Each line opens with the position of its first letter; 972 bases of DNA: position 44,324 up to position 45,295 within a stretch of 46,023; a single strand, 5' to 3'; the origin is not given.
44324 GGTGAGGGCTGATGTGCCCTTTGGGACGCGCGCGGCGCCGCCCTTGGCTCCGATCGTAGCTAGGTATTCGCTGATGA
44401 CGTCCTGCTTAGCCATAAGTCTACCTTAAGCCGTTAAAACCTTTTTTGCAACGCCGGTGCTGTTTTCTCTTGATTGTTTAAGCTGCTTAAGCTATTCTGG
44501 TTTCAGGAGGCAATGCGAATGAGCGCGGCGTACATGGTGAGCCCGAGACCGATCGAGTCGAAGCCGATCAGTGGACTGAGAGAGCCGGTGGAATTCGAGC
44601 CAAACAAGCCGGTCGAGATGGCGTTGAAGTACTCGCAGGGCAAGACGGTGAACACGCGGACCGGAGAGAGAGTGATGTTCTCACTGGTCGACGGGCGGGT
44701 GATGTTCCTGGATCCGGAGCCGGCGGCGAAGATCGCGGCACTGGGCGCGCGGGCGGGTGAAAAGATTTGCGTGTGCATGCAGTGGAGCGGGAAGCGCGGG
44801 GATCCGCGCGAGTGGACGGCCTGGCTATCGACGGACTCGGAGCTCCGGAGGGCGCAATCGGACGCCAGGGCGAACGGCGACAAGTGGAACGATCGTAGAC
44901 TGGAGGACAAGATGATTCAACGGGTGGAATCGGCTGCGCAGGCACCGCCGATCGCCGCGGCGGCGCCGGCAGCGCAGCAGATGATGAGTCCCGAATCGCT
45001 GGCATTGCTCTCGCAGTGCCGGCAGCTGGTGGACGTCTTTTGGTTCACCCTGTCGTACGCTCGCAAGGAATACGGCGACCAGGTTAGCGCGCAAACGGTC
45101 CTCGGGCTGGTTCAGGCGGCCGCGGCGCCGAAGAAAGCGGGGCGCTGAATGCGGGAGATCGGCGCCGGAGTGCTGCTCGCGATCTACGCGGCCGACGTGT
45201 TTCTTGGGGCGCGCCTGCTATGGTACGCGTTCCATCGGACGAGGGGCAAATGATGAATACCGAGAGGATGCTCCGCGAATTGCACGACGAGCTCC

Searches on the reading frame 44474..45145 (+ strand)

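Call 65: search_protein_families(library=ncbifam, proteins=[window:44474-45145:+], max_evalue=0.01)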
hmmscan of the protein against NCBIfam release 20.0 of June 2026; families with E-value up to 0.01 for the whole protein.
window:44474-45145:+ (224 aa): 1 family
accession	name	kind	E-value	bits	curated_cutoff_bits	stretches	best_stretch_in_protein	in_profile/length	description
NF043070.1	DppA_dipep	equivalog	0.0076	14.8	1005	1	92-179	421-502/535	dipeptide ABC transporter periplasmic-binding protein DppA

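Call 74: search_protein_families(library=pfam, proteins=[window:44474-45145:+], max_evalue=0.001)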
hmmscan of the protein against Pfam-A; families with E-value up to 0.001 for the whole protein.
window:44474-45145:+ (224 aa): 0 families
